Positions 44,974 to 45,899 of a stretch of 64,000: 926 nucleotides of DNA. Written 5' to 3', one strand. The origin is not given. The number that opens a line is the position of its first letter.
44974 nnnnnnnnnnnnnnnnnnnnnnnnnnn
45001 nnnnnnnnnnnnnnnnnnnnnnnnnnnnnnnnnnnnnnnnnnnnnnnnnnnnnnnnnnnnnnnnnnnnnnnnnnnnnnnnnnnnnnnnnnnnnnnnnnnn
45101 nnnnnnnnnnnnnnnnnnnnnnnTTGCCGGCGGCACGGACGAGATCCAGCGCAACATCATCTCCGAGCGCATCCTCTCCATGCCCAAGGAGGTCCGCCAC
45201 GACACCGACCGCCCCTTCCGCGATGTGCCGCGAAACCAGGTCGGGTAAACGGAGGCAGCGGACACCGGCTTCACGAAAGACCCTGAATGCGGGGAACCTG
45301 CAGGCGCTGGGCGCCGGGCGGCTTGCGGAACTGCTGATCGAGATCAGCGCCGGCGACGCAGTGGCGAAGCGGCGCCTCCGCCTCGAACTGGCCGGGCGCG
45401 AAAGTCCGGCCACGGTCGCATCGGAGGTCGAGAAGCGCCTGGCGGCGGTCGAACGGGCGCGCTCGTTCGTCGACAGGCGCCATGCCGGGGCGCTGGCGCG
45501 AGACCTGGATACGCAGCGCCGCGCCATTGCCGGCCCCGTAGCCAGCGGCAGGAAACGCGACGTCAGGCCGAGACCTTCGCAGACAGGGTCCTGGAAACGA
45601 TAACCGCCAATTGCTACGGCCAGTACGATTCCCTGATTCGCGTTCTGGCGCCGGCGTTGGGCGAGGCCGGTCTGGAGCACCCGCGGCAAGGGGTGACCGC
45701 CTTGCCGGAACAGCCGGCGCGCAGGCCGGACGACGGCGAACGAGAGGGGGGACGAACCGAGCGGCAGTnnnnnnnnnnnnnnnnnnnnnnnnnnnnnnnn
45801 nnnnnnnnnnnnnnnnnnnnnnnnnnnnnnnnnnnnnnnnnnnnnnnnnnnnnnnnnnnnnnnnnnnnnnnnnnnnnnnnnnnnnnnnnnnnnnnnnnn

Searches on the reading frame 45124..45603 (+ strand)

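Call 10: search_protein_families(library=pfam, proteins=[window:45124-45603:+], max_evalue=0.01)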
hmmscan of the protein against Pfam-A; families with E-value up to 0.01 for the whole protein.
window:45124-45603:+ (159 aa): 1 family
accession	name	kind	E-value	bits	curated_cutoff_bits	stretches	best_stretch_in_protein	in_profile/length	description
PF21810.3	DUF6880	-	3.2e-33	115.9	27.3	1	49-141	1-93/472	Family of unknown function (DUF6880)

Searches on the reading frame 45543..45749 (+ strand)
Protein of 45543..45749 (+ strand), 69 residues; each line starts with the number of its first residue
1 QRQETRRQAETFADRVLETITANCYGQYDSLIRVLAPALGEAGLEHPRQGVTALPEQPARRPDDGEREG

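Call 44: search_protein_families(library=pfam, proteins=[window:45543-45749:+], max_evalue=0.01)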
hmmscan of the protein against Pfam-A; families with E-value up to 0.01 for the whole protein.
seq(69 aa): 1 family
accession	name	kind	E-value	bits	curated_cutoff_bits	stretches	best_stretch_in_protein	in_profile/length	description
PF21810.3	DUF6880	-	1.1e-09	38.3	27.3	1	5-67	142-204/472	Family of unknown function (DUF6880)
